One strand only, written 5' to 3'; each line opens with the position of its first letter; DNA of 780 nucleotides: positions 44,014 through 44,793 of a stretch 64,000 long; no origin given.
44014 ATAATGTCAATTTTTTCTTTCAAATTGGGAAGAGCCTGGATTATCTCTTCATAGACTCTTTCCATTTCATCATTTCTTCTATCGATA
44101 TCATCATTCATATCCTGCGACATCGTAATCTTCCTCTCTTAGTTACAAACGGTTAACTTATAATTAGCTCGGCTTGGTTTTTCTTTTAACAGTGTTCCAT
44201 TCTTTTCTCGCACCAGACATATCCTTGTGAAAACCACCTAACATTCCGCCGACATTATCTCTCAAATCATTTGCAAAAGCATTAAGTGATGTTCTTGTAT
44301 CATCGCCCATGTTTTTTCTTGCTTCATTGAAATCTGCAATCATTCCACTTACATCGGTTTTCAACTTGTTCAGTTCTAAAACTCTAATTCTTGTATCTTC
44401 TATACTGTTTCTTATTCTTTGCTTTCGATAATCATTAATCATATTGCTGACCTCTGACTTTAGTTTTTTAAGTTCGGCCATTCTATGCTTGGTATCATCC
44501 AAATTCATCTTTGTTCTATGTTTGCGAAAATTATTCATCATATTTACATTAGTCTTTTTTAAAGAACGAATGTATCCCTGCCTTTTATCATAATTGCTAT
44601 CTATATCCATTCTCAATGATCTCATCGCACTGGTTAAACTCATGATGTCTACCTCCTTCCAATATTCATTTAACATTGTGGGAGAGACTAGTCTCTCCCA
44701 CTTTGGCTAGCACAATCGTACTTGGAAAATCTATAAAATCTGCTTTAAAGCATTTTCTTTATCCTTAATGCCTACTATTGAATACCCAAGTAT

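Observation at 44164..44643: Protein built from 33-residue repeats directly downstream of gvpA: possible GvpC analogue in a Firmicute-type cluster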

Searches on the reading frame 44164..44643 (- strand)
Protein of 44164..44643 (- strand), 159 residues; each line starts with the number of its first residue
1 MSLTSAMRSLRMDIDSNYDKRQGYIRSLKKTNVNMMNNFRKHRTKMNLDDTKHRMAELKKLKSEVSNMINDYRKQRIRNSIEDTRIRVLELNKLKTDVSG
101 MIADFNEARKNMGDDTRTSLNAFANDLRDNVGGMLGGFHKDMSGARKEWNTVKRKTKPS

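Call 3: search_protein_families(library=pfam, proteins=[window:44164-44643:-], max_evalue=1)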
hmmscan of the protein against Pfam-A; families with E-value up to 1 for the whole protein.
window:44164-44643:- (159 aa): 15 families
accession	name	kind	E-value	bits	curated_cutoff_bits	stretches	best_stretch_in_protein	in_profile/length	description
PF10473.14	CENP-F_leu_zip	-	2.4e-05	24.9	34.5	1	48-128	57-136/140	Leucine-rich repeats of kinetochore protein Cenp-F/LEK1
PF20428.3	Sey1_3HB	-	0.0014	18.1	24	1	5-129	59-179/419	Sey1 three-helix bundle domain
PF21799.2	MurD-like_N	-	0.0027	18.4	27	0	30-77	10-57/88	Mur ligase MurD-like, N-terminal domain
PF14523.12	Syntaxin_2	-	0.0028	18.1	26.5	1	31-123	14-108/134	Syntaxin-like protein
PF23067.1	MG280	-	0.0041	17.2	27.4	1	10-105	45-134/259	Uncharacterised protein MG280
PF25078.1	DUF7801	-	0.0076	16.9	33.2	1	21-85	58-123/155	Domain of unknown function (DUF7801)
PF16752.10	TBCC_N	-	0.0087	16.8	27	1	35-89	48-105/115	Tubulin-specific chaperone C N-terminal domain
PF00804.31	Syntaxin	-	0.029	14.6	26.7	1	26-118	29-122/157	Syntaxin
PF14071.11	YlbD_coat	-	0.059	14.1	27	1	29-77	62-110/126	Putative coat protein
PF12732.12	YtxH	-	0.091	13.6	37.5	0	113-137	23-47/71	YtxH-like protein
PF14335.11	DUF4391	-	0.099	13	29.9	1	30-79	167-216/232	Domain of unknown function (DUF4391)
PF04513.17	Baculo_PEP_C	-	0.12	12.8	38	1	64-130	17-86/140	Baculovirus polyhedron envelope protein, PEP, C terminus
PF09432.15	THP2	-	0.15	12.5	28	1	35-122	30-117/129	Tho complex subunit THP2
PF13333.12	rve_2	-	0.25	12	22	0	54-81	16-43/56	Integrase core domain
PF21097.3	SR_plectin_7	-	0.53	11.2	27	0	31-70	22-61/116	Spectrin repeat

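Call 7: find_homologous_proteins(query=window:44164-44643:-, max_evalue=0.001)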
Query window:44164-44643:- (159 aa): 1 proteins with E <= 0.001 among 22 candidates.
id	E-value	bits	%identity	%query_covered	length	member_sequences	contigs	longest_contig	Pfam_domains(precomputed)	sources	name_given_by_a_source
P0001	3.0e-32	130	49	99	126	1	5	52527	-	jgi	jgi:hypothetical protein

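Call 10: find_encoding_contigs(protein=P0001, flank=10000, max_places=5)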
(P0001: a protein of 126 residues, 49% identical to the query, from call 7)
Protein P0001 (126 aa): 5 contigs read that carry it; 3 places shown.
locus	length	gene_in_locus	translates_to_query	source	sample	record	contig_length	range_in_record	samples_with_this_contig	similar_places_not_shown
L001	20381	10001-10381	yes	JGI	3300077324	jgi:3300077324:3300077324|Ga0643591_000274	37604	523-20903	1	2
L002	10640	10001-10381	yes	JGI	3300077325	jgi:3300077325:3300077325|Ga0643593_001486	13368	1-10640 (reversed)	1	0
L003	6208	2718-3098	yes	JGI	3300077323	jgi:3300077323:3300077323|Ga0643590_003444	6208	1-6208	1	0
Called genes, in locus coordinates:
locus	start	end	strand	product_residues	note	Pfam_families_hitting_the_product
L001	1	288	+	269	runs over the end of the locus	?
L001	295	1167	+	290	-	PF04055:Radical_SAM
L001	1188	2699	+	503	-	PF02310:B12-binding, PF04055:Radical_SAM, PF13311:DUF4080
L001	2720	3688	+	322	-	PF13432:TPR_16 (faint), PF21033:RMD1-3 (faint), PF14559:TPR_19 (faint), PF13424:TPR_12 (faint), PF13431:TPR_17 (faint), PF00515:TPR_1 (faint), PF13181:TPR_8 (faint)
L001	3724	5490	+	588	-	PF01855:POR_N, PF02775:TPP_enzyme_C, PF14697:Fer4_21 (faint), PF00037:Fer4 (weak), PF12837:Fer4_6 (weak)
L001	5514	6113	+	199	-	PF01558:POR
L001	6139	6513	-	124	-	-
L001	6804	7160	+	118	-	-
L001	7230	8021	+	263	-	PF00395:SLH (weak)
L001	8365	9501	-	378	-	PF13384:HTH_23 (faint), PF13518:HTH_28 (weak), PF13551:HTH_29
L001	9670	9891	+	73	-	PF00741:Gas_vesicle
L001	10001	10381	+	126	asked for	-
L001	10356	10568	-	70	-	-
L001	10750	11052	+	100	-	-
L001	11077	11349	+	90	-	PF05800:GvpO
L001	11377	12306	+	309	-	PF12774:AAA_6 (faint), PF07726:AAA_3 (faint), PF07728:AAA_5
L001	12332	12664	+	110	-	-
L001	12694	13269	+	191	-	-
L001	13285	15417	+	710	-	PF02359:CDC48_N, PF02933:CDC48_2, PF13191:AAA_16 (weak), PF00004:AAA, PF05496:RuvB_N (weak), PF17862:AAA_lid_3, PF00004:AAA, PF06068:TIP49 (weak), +18 more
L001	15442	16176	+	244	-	PF06386:GvpL_GvpF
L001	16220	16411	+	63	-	PF05120:GvpG, PF06464:DMAP_binding (weak), PF09851:SHOCT (weak)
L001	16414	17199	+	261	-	PF06386:GvpL_GvpF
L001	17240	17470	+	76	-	PF00741:Gas_vesicle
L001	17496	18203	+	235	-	PF06386:GvpL_GvpF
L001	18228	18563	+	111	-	PF05121:GvpK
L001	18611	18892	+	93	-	PF00741:Gas_vesicle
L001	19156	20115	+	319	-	PF00990:GGDEF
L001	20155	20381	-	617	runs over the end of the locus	PF08448:PAS_4 (weak), PF08447:PAS_3, PF13426:PAS_9, PF00989:PAS, PF08448:PAS_4, PF00989:PAS, PF08448:PAS_4, PF13426:PAS_9, +6 more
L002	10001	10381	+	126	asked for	-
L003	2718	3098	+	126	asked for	-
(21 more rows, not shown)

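Call 11: find_encoding_contigs(protein=window:44164-44643:-, flank=3000, max_places=4)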
Protein window:44164-44643:- (159 aa): 6 contigs read that carry it; 3 places shown.
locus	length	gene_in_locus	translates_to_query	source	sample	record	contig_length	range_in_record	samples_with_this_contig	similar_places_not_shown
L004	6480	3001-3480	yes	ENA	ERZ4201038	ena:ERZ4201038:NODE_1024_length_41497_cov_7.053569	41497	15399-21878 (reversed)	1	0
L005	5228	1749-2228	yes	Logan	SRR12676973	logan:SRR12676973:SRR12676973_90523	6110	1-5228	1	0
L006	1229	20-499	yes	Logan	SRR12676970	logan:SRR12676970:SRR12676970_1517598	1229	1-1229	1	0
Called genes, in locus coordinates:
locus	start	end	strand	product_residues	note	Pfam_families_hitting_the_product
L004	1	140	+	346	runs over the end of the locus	PF09505:Dimeth_Pyl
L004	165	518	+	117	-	PF09505:Dimeth_Pyl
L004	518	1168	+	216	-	PF02607:B12-binding_2, PF02310:B12-binding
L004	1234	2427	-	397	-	-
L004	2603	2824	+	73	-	PF00741:Gas_vesicle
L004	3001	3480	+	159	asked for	-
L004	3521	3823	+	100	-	-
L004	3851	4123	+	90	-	PF05800:GvpO (weak)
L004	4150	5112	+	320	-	PF07726:AAA_3, PF07728:AAA_5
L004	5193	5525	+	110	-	-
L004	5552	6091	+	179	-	PF00011:HSP20 (faint)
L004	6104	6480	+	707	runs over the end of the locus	PF02359:CDC48_N, PF02933:CDC48_2, PF00004:AAA, PF05496:RuvB_N (weak), PF13191:AAA_16 (weak), PF17862:AAA_lid_3, PF00004:AAA, PF06068:TIP49 (weak), +20 more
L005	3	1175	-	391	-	?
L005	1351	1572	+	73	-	PF00741:Gas_vesicle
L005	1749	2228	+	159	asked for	-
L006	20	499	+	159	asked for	-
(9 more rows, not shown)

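Call 15: search_protein_representatives(protein=window:44164-44643:-)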
Query: 159 residues. Proteins with E-value up to 0.001 (for the whole library): 92; up to 1e-10: 6; up to 1e-30: 1. The best 92 are listed.
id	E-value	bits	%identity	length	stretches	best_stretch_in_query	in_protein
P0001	9.6e-33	129.7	59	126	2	63-157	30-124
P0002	8.8e-29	116.8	61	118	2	72-156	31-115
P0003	2.2e-21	92.9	40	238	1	1-155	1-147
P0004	2.2e-14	70.2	38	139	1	1-153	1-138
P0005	3.0e-11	60.0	30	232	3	61-150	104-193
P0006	5.3e-11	59.2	32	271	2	58-154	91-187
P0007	3.8e-10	56.5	29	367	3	32-152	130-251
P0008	5.1e-09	52.8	26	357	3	2-139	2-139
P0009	6.4e-09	52.5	29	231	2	35-152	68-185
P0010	7.5e-09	52.3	30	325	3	56-143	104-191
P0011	1.5e-08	51.3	32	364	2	2-149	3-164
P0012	2.2e-08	50.7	37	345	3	58-148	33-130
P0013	4.7e-08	49.7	26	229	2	8-118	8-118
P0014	6.7e-08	49.2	28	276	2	49-151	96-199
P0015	1.8e-07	47.8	32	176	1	2-150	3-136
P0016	2.0e-07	47.6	39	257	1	3-150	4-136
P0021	4.8e-07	46.4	27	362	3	4-127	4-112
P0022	4.9e-07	46.4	29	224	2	89-152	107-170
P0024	5.6e-07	46.2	41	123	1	58-155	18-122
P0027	8.9e-07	45.5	37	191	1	57-155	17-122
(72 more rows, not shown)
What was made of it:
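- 92 representatives at E<1e-3 out of 1.84 billion proteins (call 15). The whole-library E-value is 5.1e-9 (call 15).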

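Call 19: search_protein_families(library=pfam, alignment_id=A2, max_evalue=0.01)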
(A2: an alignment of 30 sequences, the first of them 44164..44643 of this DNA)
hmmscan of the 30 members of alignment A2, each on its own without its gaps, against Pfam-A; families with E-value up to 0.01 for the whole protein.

A. member 1, window:44164-44643:- (159 aa): 7 families
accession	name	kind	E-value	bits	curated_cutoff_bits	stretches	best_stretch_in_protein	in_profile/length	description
PF10473.14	CENP-F_leu_zip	-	2.4e-05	24.9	34.5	1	48-128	57-136/140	Leucine-rich repeats of kinetochore protein Cenp-F/LEK1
PF20428.3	Sey1_3HB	-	0.0014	18.1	24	1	5-129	59-179/419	Sey1 three-helix bundle domain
PF21799.2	MurD-like_N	-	0.0027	18.4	27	0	30-77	10-57/88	Mur ligase MurD-like, N-terminal domain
PF14523.12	Syntaxin_2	-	0.0028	18.1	26.5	1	31-123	14-108/134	Syntaxin-like protein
PF23067.1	MG280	-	0.0041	17.2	27.4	0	10-105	45-134/259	Uncharacterised protein MG280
PF25078.1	DUF7801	-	0.0076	16.9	33.2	0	21-85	58-123/155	Domain of unknown function (DUF7801)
PF16752.10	TBCC_N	-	0.0087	16.8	27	0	35-89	48-105/115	Tubulin-specific chaperone C N-terminal domain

B. families by the number of members that match (of 30 scanned): 85 families (the first 25 are shown)
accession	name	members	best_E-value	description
PF01442.23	Apolipoprotein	13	2.4e-11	Apolipoprotein A1/A4/E domain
PF07464.16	ApoLp-III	12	1.8e-05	Apolipophorin-III precursor (apoLp-III)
PF04513.17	Baculo_PEP_C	9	8.3e-07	Baculovirus polyhedron envelope protein, PEP, C terminus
PF14520.12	HHH_5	4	2.2e-08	Helix-hairpin-helix domain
PF15665.10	FAM184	4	3.4e-06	Family with sequence similarity 184, A and B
PF14229.12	DUF4332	4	5e-06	Domain of unknown function (DUF4332)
PF07798.16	CCDC90-like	3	3.1e-06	Coiled-coil domain-containing protein 90-like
PF11731.14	Cdd1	3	2e-05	Pathogenicity locus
PF04108.17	ATG17_like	3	7.1e-05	Autophagy protein ATG17-like domain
PF12732.12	YtxH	3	0.00034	YtxH-like protein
PF16746.10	BAR_3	3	0.00047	BAR domain of APPL family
PF05478.16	Prominin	3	0.0038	Prominin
PF06705.16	SF-assemblin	2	8.3e-05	SF-assemblin/beta giardin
PF09602.15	PhaP_Bmeg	2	0.00015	Polyhydroxyalkanoic acid inclusion protein (PhaP_Bmeg)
PF13324.12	GCIP_N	2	0.0002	Grap2 and cyclin-D-interacting, N-terminal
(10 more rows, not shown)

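Call 20: search_protein_families(library=ncbifam, alignment_id=A2, max_evalue=0.01)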
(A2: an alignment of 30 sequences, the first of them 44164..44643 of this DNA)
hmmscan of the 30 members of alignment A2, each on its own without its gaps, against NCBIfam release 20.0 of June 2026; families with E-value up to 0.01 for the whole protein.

A. member 1, window:44164-44643:- (159 aa): 1 family
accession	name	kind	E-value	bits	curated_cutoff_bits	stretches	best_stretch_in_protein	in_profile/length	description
NF041499.3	MobP3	subfamily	0.0069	16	150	1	39-153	169-285/315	MobP3 family relaxase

B. families by the number of members that match (of 30 scanned): 58 families (the first 25 are shown)
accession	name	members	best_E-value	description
NF033916.0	antiphage_ZorA_3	7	2.8e-05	anti-phage ZorAB system protein ZorA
NF008916.0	PRK12278.1-4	4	9.8e-12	50S ribosomal protein L21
NF008915.0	PRK12278.1-1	4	2e-10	50S ribosomal protein L21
NF009040.0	PRK12373.1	4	3.4e-10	NADH-quinone oxidoreductase subunit E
NF045508.1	PhasinPhaH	4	3.8e-10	phasin PhaH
NF008966.0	PRK12311.1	4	7.4e-10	30S ribosomal protein S2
NF033914.0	antiphage_ZorA_1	4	0.00079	anti-phage ZorAB system protein ZorA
NF002751.0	PRK02794.1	3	6e-05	DNA polymerase IV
NF041792.2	2_anti-phage_ZorA2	3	8.5e-05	type II Zorya anti-phage system protein ZorA2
NF002882.0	PRK03348.1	3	0.00024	DNA polymerase IV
NF003301.0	PRK04301.1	3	0.00034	DNA repair and recombination protein RadA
NF033928.1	alph_xenorhab_A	3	0.0052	alpha-xenorhabdolysin family binary toxin subunit A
TIGR03491.1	TIGR03491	2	2.5e-06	TM0106 family RecB-like putative nuclease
NF043058.1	T4SS_LegC2C7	2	4.3e-05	LegC2/C7 family Dot/Icm T4SS effector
NF047516.1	LA_3659_fam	2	0.00017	LA_3659 family protein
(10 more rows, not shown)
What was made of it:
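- Weak sub-threshold hits to Apolipoprotein, ApoLp-III, phasin PhaH, PhaP_Bmeg and YtxH models (calls 3, 19, 20).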

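Call 21: find_encoding_contigs(protein=P0003, flank=8000, max_places=2)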
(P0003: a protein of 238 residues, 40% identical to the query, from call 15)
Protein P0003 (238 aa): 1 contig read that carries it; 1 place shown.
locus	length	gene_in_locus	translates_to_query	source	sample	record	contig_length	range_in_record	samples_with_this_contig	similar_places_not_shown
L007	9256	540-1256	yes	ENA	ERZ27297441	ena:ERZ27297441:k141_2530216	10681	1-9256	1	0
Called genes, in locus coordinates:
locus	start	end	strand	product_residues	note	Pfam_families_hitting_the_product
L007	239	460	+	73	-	PF00741:Gas_vesicle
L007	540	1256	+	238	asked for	-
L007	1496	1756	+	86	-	PF05800:GvpO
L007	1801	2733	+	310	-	PF07726:AAA_3 (faint), PF07728:AAA_5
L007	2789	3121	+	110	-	-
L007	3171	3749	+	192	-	-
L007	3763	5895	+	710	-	PF02359:CDC48_N, PF02933:CDC48_2, PF00004:AAA, PF05496:RuvB_N (weak), PF13191:AAA_16 (weak), PF17862:AAA_lid_3, PF00004:AAA, PF06068:TIP49 (weak), +19 more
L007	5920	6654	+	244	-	PF06386:GvpL_GvpF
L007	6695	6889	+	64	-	PF05120:GvpG, PF06464:DMAP_binding (weak)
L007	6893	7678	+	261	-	PF06386:GvpL_GvpF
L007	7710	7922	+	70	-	PF00741:Gas_vesicle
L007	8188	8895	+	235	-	PF06386:GvpL_GvpF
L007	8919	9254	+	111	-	PF05121:GvpK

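Call 22: find_encoding_contigs(protein=P0005, flank=8000, max_places=2)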
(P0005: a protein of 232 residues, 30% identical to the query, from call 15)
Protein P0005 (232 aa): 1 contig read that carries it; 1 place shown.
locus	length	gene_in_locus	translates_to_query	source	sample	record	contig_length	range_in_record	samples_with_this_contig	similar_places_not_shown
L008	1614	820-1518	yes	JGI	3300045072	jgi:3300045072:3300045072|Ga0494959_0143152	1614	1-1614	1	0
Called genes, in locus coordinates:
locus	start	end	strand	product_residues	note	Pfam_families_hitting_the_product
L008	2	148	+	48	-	?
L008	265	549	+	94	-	-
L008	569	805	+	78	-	-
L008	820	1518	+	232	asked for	PF07464:ApoLp-III (faint)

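Call 23: find_encoding_contigs(protein=P0012, flank=8000, max_places=2)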
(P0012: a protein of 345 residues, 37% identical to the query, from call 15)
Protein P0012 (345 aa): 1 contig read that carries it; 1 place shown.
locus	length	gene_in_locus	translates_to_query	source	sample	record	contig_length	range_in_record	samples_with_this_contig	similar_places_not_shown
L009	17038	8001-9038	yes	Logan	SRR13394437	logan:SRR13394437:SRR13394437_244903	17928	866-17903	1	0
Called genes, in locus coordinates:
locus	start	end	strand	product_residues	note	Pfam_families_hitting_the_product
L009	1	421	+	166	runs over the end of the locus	PF00011:HSP20 (faint)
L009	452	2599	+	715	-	PF02359:CDC48_N, PF02933:CDC48_2, PF05496:RuvB_N (weak), PF13191:AAA_16 (weak), PF00004:AAA, PF17862:AAA_lid_3, PF00004:AAA, PF17862:AAA_lid_3, +22 more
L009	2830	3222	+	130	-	-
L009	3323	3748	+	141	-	PF00072:Response_reg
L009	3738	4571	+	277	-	PF06386:GvpL_GvpF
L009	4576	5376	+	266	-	PF06386:GvpL_GvpF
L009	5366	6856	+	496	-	PF08448:PAS_4, PF13188:PAS_8 (faint), PF00989:PAS, PF08448:PAS_4, PF13426:PAS_9, PF00512:HisKA, PF02518:HATPase_c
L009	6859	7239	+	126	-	PF00072:Response_reg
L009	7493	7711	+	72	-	PF00741:Gas_vesicle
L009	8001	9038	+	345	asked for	PF01442:Apolipoprotein (faint), PF04513:Baculo_PEP_C (faint), PF07798:CCDC90-like (faint), PF14229:DUF4332 (faint), PF14520:HHH_5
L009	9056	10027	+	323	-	PF07726:AAA_3 (faint), PF07728:AAA_5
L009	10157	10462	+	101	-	-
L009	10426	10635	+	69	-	-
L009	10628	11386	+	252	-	PF06386:GvpL_GvpF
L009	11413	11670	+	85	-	PF05120:GvpG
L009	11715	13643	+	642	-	PF01656:CbiA (faint), PF02374:ArsA_ATPase, PF10609:ParA (faint), PF13481:AAA_25 (faint), PF13614:AAA_31 (faint), PF02374:ArsA_ATPase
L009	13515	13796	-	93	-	-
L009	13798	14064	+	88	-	PF00741:Gas_vesicle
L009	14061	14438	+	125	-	PF05121:GvpK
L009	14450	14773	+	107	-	PF00741:Gas_vesicle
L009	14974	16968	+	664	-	PF08447:PAS_3, PF13185:GAF_2, PF01590:GAF (faint)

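Call 24: find_encoding_contigs(protein=P0006, flank=8000, max_places=2)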
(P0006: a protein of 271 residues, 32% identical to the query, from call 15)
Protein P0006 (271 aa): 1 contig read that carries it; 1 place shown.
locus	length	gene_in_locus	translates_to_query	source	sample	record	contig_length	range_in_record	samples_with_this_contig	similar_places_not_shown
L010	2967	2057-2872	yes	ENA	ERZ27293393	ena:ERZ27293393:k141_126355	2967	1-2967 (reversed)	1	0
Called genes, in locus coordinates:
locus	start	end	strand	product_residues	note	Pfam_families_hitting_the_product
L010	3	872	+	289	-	?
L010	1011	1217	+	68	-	PF00741:Gas_vesicle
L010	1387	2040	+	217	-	-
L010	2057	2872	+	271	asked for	PF15821:DUF4709 (faint), PF01442:Apolipoprotein (faint)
